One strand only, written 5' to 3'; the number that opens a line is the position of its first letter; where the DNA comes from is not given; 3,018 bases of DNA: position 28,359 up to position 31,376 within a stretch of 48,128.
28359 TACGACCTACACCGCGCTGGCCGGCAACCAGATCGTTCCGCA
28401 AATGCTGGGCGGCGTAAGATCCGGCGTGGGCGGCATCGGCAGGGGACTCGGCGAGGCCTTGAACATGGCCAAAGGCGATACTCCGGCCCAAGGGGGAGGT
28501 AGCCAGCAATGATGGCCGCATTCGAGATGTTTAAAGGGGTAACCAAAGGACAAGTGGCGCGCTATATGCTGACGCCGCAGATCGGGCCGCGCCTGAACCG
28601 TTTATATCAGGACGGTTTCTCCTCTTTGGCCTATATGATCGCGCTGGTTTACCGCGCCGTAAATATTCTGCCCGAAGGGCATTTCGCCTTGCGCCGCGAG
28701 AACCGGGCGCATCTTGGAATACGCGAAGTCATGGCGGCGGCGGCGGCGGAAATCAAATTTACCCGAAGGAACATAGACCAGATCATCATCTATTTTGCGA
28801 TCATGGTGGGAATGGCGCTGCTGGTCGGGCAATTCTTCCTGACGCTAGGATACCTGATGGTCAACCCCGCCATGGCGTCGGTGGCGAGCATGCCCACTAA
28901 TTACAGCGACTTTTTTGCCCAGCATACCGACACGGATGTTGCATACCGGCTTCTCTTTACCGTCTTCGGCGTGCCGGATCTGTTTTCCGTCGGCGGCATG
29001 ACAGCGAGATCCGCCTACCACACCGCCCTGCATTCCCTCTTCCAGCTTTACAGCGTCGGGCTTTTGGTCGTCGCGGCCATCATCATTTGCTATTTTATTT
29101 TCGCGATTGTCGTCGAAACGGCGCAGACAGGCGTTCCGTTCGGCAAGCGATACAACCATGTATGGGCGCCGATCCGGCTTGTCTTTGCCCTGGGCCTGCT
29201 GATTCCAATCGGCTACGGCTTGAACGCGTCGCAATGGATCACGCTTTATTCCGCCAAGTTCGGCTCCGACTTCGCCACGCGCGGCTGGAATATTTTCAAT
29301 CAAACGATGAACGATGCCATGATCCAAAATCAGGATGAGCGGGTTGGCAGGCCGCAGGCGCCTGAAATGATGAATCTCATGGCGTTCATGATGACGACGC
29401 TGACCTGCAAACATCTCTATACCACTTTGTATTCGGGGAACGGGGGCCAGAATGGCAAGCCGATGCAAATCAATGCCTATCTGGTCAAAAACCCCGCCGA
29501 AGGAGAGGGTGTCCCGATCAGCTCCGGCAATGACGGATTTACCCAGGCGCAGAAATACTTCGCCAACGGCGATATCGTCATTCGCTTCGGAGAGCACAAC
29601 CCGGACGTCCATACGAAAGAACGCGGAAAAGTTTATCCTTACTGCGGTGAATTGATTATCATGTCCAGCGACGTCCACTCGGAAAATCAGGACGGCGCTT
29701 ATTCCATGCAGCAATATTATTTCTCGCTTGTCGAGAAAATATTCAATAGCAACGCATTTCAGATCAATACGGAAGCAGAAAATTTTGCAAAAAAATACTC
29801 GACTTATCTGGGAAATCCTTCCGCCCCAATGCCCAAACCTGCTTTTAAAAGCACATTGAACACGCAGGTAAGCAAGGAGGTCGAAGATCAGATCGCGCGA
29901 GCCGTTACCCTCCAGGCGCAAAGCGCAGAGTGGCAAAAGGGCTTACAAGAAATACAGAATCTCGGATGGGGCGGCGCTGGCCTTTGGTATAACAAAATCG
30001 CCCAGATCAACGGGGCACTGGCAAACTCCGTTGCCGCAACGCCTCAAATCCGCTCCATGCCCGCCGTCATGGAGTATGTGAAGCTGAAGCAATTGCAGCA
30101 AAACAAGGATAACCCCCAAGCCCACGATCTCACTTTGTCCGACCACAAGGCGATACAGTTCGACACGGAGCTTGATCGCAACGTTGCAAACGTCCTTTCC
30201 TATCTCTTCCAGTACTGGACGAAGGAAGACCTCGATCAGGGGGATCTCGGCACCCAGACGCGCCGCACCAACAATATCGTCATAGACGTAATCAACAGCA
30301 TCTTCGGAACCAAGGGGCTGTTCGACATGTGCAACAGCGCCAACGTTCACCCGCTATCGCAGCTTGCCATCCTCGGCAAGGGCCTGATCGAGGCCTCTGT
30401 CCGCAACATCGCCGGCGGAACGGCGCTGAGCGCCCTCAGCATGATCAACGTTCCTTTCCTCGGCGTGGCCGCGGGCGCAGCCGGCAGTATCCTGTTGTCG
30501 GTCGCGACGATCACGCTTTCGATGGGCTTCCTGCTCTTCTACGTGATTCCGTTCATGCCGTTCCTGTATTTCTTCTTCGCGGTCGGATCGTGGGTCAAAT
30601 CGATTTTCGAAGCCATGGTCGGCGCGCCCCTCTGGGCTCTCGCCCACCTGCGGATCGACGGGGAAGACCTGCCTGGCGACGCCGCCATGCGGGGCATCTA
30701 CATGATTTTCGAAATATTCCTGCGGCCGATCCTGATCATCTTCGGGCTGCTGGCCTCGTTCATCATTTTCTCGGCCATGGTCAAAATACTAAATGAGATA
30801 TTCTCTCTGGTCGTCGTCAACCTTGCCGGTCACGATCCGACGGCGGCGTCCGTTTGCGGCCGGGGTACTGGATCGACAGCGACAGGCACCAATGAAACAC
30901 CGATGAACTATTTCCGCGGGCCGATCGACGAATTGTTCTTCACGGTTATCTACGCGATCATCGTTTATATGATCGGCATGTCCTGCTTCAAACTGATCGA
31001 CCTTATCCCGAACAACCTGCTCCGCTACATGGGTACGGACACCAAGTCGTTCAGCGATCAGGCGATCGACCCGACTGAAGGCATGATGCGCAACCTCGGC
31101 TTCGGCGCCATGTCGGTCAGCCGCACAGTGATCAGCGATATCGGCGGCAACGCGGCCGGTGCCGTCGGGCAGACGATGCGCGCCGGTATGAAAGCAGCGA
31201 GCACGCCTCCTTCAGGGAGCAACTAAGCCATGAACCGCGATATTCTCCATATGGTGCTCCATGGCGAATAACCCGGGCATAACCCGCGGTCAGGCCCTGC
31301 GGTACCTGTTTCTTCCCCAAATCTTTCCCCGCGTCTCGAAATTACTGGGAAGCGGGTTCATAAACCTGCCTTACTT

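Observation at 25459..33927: Orphan triplet of tandem DotA/TraY-like polytopic membrane paralogues in a core-genome context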

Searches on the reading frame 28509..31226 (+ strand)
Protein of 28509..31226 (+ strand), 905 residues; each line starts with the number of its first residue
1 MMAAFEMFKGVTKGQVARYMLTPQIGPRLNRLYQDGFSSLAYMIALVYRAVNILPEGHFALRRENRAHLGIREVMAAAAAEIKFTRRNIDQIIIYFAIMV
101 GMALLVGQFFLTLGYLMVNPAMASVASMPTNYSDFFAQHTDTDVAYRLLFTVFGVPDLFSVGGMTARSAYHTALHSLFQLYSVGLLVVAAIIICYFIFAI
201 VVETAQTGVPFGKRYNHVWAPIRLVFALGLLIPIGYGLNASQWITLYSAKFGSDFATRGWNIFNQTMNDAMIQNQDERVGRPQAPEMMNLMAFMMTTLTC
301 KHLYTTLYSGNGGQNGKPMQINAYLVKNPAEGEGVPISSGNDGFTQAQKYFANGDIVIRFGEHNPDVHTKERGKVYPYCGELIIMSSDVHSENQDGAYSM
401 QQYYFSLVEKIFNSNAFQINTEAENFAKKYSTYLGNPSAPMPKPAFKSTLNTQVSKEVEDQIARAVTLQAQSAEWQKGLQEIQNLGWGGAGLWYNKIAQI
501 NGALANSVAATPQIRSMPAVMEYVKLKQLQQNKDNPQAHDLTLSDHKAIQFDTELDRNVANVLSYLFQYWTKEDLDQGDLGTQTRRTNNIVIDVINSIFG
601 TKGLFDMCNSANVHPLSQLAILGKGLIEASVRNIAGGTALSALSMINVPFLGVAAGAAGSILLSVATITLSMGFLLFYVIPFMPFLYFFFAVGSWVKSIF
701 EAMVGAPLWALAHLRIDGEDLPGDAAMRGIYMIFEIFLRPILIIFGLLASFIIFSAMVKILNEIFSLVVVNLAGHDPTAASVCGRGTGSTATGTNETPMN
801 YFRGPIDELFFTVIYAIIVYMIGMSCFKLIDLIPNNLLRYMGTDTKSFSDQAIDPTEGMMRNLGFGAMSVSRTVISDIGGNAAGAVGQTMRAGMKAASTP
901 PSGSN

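Call 6: search_protein_families(library=ncbifam, proteins=[window:28509-31226:+], max_evalue=1)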
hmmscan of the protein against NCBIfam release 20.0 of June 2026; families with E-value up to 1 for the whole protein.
window:28509-31226:+ (905 aa): 2 families
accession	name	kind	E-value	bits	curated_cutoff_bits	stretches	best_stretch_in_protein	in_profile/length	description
TIGR04346.1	DotA_TraY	subfamily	3.7e-81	273.7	100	2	147-776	4-613/656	DotA/TraY family protein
NF033886.1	T4SS_DotA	equivalog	3.4e-51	175.1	500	1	143-844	2-788/790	type IVB secretion system protein DotA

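Call 7: search_protein_families(library=pfam, proteins=[window:28509-31226:+], max_evalue=1)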
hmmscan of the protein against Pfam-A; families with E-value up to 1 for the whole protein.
window:28509-31226:+ (905 aa): 0 families

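Call 15: find_homologous_proteins(query=window:28509-31226:+, max_evalue=0.00001)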
Query window:28509-31226:+ (905 aa): 504 proteins with E <= 0.00001 among 6953 candidates; the best 120 are listed.
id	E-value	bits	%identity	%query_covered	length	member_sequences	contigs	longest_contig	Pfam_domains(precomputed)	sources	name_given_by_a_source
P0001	0.0e+0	1826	88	100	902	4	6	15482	-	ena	-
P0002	0.0e+0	1626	79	100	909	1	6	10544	-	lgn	-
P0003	0.0e+0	1424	70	99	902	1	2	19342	-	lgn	-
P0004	0.0e+0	1421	70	99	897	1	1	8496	-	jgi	jgi:conjugal transfer/type IV secretion protein DotA/TraY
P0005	0.0e+0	1409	68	100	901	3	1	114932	-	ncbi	-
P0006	0.0e+0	1399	67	99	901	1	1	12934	-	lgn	-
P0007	0.0e+0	1327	65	99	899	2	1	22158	-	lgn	-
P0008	0.0e+0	1319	65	99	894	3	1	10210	-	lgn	-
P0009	0.0e+0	1316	65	99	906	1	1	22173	-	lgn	-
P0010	0.0e+0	1310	66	99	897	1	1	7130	-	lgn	-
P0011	0.0e+0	1272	90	68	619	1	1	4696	-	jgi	jgi:conjugal transfer/type IV secretion protein DotA/TraY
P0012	0.0e+0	1142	59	98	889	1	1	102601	-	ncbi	-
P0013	0.0e+0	1132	58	96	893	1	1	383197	-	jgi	-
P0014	0.0e+0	1131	58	98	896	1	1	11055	-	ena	-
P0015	0.0e+0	1113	56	100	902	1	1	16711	-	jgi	jgi:conjugal transfer/type IV secretion protein DotA/TraY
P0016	0.0e+0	1112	57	98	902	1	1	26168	-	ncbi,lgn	-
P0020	0.0e+0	1092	56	97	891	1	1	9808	-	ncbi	-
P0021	0.0e+0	1089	56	98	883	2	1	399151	-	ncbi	-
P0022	0.0e+0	1087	56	96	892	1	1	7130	-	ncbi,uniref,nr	ncbi:MAG: hypothetical protein DI626_05525 [Micavibrio aeruginosavorus]|uniref:Type IV secretion pro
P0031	0.0e+0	1062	56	96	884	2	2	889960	-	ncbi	ncbi:MAG: DotA/TraY family protein [Micavibrio sp.]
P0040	0.0e+0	1036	55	96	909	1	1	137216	-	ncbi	-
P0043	0.0e+0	1027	54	96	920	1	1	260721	-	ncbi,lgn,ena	-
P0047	0.0e+0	1013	52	99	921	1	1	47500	-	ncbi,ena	-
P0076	3.8e-250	851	47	99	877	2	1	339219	-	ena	-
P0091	1.7e-237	809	45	98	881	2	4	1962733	-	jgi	jgi:conjugal transfer/type IV secretion protein DotA/TraY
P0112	2.4e-227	775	43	94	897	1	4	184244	-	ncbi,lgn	-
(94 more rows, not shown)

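Call 17: find_related_loci(query=window:28509-31226:+, collection=genome_contigs, flank=10000)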
Query window:28509-31226:+ (905 aa) in genome_contigs; peptide patterns used: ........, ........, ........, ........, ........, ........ (x = any residue, [..] = any of these).
26 stretches matched a pattern; 1 encode a relative of the query (tblastn E <= 1e-3); 1 distinct loci.
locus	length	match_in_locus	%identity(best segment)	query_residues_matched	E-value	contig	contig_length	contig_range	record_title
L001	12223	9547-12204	53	7-892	0e+0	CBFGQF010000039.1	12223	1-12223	MAG TPA_asm: uncultured Alphaproteobacteria bacterium isolate SRR14536361_binner13_Refined_63 genome assembly, contig: E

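Call 18: find_encoding_contigs(protein=window:28509-31226:+, flank=10000, max_places=4)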
Protein window:28509-31226:+ (905 aa): no gene with exactly this product is on record in the collection.

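Call 22: search_solved_structures(query=window:28509-31226:+, max_evalue=1, show_alignments=1)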
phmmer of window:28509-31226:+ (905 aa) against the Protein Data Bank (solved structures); distinct sequences matched with E-value up to 1: 1.
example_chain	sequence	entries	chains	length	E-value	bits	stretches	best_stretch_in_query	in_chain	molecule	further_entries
9ngy_FP1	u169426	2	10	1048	3.8e-16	61.7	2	648-769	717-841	DotA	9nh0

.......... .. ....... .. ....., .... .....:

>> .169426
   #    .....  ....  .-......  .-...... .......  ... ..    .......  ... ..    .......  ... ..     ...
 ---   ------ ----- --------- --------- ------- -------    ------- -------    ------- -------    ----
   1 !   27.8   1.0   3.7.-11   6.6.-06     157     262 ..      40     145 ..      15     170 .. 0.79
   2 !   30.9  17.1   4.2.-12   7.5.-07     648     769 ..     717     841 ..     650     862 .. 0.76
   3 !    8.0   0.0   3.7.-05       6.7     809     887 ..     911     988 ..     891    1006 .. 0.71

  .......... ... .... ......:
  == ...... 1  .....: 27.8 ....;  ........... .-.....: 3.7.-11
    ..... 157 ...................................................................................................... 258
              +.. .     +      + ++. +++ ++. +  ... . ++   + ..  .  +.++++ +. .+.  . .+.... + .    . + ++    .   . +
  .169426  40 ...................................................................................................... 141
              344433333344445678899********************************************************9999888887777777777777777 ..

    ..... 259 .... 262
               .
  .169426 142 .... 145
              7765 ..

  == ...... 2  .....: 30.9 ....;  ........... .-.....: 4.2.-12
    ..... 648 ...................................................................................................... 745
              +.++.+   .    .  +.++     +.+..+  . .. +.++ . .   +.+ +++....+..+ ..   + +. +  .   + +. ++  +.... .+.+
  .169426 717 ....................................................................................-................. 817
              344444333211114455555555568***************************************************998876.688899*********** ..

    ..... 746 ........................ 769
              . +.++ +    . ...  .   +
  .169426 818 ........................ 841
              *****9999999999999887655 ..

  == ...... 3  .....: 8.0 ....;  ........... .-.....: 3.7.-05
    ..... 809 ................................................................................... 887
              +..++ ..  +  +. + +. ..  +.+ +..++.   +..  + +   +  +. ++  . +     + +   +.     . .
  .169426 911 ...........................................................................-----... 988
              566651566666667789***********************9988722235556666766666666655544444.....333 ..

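Call 23: find_encoding_contigs(protein=P0091, flank=10000, max_places=2)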
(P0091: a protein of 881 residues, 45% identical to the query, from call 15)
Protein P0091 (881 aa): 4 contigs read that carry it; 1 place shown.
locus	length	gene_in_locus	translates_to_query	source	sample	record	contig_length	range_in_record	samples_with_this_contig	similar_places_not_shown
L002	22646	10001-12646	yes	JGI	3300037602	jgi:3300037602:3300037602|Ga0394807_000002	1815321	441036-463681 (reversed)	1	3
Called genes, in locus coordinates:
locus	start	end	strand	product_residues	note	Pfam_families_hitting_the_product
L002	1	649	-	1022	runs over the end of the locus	PF14850:Pro_dh-DNA_bdg, PF01619:Pro_dh, PF00171:Aldedh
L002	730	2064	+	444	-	PF13742:tRNA_anti_2, PF01336:tRNA_anti-codon, PF02601:Exonuc_VII_L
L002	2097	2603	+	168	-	-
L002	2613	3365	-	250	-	PF02342:TerD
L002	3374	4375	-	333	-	PF01699:Na_Ca_ex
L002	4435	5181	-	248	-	PF02342:TerD (weak)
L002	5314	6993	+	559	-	PF00005:ABC_tran, PF00931:NB-ARC (faint), PF02463:SMC_N (faint), PF13476:AAA_23 (faint), PF13555:AAA_29 (faint), PF13304:AAA_21 (faint), PF12848:ABC_tran_Xtn, PF00005:ABC_tran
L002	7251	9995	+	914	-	-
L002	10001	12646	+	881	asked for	-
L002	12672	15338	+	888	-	-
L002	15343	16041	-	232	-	PF05494:MlaC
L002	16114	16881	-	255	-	PF04333:MlaA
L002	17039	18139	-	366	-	PF03739:LptF_LptG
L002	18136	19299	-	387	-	PF03739:LptF_LptG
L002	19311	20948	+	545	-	PF02789:Peptidase_M17_N, PF00883:Peptidase_M17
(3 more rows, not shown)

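Call 24: find_encoding_contigs(protein=P0031, flank=10000, max_places=2)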
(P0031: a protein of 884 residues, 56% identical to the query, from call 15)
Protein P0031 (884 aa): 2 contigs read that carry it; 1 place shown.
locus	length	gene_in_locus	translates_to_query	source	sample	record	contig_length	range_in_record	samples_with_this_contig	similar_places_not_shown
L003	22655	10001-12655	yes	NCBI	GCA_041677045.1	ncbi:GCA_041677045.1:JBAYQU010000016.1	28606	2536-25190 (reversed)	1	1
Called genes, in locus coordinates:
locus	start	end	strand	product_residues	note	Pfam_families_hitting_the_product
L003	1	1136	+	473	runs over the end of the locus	PF13742:tRNA_anti_2, PF01336:tRNA_anti-codon, PF02601:Exonuc_VII_L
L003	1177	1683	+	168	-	-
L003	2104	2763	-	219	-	PF02342:TerD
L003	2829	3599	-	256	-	-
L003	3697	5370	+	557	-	PF00005:ABC_tran, PF02463:SMC_N (faint), PF13401:AAA_22 (faint), PF13476:AAA_23 (faint), PF13555:AAA_29 (faint), PF13304:AAA_21 (faint), PF12848:ABC_tran_Xtn, PF00005:ABC_tran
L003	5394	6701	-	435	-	-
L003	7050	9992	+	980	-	-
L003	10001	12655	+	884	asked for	-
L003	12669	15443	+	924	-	-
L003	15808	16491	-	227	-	PF05494:MlaC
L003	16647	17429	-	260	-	PF04333:MlaA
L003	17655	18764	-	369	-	PF03739:LptF_LptG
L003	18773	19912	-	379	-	PF03739:LptF_LptG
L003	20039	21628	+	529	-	PF02789:Peptidase_M17_N, PF00883:Peptidase_M17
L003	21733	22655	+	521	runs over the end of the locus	PF04055:Radical_SAM, PF12544:LAM_C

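Call 29: find_encoding_contigs(protein=P0112, flank=10000, max_places=1)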
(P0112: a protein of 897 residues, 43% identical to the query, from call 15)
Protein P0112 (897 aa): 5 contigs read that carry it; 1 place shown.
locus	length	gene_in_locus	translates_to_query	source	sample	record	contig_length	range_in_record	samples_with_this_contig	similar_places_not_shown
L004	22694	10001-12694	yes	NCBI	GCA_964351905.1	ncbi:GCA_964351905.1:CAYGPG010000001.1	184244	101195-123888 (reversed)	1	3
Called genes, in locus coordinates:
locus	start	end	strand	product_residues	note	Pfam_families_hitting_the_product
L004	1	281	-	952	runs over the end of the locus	PF14850:Pro_dh-DNA_bdg, PF01619:Pro_dh, PF00171:Aldedh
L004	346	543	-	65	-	-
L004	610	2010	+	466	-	PF13742:tRNA_anti_2, PF01336:tRNA_anti-codon, PF02601:Exonuc_VII_L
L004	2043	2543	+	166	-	-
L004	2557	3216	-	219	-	PF02342:TerD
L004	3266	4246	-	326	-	PF01699:Na_Ca_ex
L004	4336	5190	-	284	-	PF02342:TerD (faint)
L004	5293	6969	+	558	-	PF00005:ABC_tran, PF00931:NB-ARC (faint), PF02463:SMC_N (faint), PF13476:AAA_23 (faint), PF13555:AAA_29 (faint), PF13166:AAA_13 (faint), PF12848:ABC_tran_Xtn, PF00005:ABC_tran, +2 more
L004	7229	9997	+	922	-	-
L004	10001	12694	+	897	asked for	-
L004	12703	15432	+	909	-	-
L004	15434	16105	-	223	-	PF05494:MlaC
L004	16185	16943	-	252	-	PF04333:MlaA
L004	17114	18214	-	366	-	PF03739:LptF_LptG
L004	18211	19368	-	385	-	PF03739:LptF_LptG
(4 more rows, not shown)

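Call 30: find_encoding_contigs(protein=P0076, flank=10000, max_places=1)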
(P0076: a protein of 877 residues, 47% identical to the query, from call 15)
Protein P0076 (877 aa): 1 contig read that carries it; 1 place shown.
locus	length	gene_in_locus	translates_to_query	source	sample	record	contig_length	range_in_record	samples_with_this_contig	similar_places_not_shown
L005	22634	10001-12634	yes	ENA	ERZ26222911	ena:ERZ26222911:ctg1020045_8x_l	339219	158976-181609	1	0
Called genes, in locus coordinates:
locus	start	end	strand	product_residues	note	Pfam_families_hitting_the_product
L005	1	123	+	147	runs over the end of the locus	-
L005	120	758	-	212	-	PF01025:GrpE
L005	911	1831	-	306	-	-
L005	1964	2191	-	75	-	-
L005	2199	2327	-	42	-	-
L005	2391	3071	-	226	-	PF02342:TerD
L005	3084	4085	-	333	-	PF01699:Na_Ca_ex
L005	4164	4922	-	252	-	PF02342:TerD (weak)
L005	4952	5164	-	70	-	-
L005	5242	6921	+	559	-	PF00005:ABC_tran, PF00931:NB-ARC (faint), PF02463:SMC_N (faint), PF13476:AAA_23 (faint), PF13166:AAA_13 (faint), PF13304:AAA_21 (weak), PF12848:ABC_tran_Xtn, PF00005:ABC_tran, +1 more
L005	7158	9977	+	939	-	-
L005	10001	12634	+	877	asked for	-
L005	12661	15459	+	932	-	-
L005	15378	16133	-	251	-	PF05494:MlaC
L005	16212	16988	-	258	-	PF04333:MlaA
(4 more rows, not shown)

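Call 31: find_encoding_contigs(protein=P0005, flank=10000, max_places=1)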
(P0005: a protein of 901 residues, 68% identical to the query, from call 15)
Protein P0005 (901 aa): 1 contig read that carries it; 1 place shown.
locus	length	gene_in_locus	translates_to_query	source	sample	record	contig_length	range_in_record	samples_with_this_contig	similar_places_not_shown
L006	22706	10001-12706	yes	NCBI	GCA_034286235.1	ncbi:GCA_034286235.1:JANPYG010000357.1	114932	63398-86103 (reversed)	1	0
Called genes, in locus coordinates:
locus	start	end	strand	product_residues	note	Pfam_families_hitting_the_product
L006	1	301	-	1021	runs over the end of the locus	PF14850:Pro_dh-DNA_bdg, PF01619:Pro_dh, PF00171:Aldedh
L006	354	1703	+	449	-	PF13742:tRNA_anti_2, PF01336:tRNA_anti-codon, PF02601:Exonuc_VII_L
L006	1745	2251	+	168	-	-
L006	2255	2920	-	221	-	PF02342:TerD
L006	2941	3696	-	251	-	-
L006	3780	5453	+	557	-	PF02463:SMC_N (faint), PF00005:ABC_tran, PF13476:AAA_23 (faint), PF13304:AAA_21 (faint), PF13401:AAA_22 (faint), PF12848:ABC_tran_Xtn, PF00005:ABC_tran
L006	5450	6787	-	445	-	-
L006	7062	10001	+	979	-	-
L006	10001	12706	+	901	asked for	-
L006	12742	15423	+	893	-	-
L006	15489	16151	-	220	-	PF05494:MlaC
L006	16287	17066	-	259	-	PF04333:MlaA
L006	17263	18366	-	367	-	PF03739:LptF_LptG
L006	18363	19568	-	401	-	PF03739:LptF_LptG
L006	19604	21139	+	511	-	PF02789:Peptidase_M17_N, PF00883:Peptidase_M17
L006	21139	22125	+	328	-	PF04055:Radical_SAM, PF12544:LAM_C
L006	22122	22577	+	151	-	PF04364:DNA_pol3_chi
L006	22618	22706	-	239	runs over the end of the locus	PF00034:Cytochrom_C (weak)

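Call 32: list_cluster_members(proteins=[P0022, P0031, P0021, P0012, P0016, P0020, P0040, P0043, P0047, P0005])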
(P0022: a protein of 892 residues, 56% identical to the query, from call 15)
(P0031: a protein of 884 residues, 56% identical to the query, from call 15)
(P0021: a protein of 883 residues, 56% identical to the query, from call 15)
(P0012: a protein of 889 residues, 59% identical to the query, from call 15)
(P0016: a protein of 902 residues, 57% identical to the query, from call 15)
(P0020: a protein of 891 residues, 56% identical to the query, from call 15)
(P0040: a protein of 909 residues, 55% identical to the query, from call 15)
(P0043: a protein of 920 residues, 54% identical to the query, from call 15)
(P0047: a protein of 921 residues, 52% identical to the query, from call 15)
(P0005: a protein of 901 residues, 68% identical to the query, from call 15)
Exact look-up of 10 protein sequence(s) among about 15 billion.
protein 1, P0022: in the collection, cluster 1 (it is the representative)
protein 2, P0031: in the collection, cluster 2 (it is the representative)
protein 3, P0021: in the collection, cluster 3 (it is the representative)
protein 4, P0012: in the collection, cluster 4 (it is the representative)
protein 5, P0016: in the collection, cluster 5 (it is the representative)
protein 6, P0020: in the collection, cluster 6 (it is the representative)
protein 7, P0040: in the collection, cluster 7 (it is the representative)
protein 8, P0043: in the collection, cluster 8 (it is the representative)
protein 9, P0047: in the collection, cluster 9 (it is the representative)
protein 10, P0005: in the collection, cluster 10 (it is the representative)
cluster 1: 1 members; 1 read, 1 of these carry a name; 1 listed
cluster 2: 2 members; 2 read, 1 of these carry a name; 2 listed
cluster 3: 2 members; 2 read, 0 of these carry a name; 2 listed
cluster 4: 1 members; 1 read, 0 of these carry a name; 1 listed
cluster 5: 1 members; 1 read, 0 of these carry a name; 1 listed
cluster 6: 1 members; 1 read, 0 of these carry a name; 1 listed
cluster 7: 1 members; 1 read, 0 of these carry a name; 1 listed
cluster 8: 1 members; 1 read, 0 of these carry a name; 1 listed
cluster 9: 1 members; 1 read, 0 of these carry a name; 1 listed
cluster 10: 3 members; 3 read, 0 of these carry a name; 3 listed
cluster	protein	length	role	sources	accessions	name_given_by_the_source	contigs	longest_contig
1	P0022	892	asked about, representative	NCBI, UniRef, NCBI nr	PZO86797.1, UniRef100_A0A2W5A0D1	MAG: hypothetical protein DI626_05525 [Micavibrio aeruginosavorus] | Type IV secretion protein DotA n=1 Tax=Micavibrio aeruginosavorus TaxID=349221 ...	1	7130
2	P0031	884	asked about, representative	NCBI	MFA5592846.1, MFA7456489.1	MAG: DotA/TraY family protein [Micavibrio sp.]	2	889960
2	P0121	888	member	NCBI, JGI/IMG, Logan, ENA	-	-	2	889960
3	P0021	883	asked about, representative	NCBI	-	-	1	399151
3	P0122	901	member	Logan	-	-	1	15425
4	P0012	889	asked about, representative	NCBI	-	-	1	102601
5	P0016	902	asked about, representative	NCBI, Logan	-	-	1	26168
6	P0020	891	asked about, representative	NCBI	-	-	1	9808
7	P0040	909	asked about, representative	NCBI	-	-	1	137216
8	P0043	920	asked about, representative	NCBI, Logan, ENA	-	-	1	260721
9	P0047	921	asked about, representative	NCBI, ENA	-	-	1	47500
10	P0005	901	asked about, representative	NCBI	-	-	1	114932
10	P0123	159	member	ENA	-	-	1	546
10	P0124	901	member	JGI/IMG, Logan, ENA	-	-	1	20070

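Call 54: predict_structure(alignment_id=A1)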
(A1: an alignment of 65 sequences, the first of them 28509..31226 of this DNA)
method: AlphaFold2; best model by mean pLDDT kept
length: 905 residues; sequences in the alignment: 65
mean_pLDDT: 74.6   pTM: 0.65
mean pLDDT of the five models: 74.6, 73.7, 68.7, 68.2, 68.0
residues with pLDDT >= 90: 70; 70-90: 557; 50-70: 205; < 50: 73
segments of 3 or more residues with pLDDT < 50: 1-8, 581-589, 647-649, 775-796, 879-887, 897-905
pLDDT, mean of each block of 10 residues (from residue 1): 45 59 66 77 87 86 82 86 84 88 82 66 55 75 82 82 78 88 89 86 82 70 81 84 86 84 73 67 83 93 85 74 86 81 84 89 87 89 82 83 91 89 90 81 85 89 89 80 80 77 84 89 84 69 79 86 88 61 48 56 61 70 74 66 53 59 73 76 76 83 83 61 64 79 78 78 71 51 36 45 61 75 76 68 56 62 66 54 46 47 40
secondary structure, 60 per line:
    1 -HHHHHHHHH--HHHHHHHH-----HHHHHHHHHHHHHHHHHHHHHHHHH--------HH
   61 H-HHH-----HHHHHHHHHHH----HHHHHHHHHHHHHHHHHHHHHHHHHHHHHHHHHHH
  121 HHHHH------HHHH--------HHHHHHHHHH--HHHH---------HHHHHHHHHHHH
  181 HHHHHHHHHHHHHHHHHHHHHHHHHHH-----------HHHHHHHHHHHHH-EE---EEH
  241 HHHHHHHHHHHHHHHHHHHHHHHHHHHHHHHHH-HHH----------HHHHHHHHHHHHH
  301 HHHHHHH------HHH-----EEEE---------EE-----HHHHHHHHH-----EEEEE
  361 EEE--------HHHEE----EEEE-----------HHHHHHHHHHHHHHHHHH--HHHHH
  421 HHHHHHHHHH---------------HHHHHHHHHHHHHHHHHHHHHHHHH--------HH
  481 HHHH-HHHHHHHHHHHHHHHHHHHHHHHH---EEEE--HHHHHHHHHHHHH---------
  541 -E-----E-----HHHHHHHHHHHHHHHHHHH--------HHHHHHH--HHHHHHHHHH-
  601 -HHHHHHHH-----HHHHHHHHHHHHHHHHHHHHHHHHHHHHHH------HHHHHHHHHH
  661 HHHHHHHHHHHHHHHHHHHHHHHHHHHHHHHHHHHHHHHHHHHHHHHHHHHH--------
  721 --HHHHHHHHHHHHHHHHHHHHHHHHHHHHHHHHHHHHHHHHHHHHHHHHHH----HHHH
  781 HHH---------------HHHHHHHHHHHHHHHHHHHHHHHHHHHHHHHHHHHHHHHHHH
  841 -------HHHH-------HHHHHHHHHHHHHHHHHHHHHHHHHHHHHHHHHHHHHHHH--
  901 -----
elements in order (helices of 4 or more, strands of 3 or more residues): H2-10 H13-20 H26-50 H71-81 H86-125 H132-135 H144-153 H156-159 H169-207 H219-231 H240-273 H288-307 E322-325 H342-350 E356-363 E381-384 H396-413 H416-430 H446-470 H479-484 H486-509 E513-516 H519-531 H554-572 H581-587 H590-599 H602-609 H615-644 H651-712 H723-772 H777-783 H799-840 H848-851 H859-898
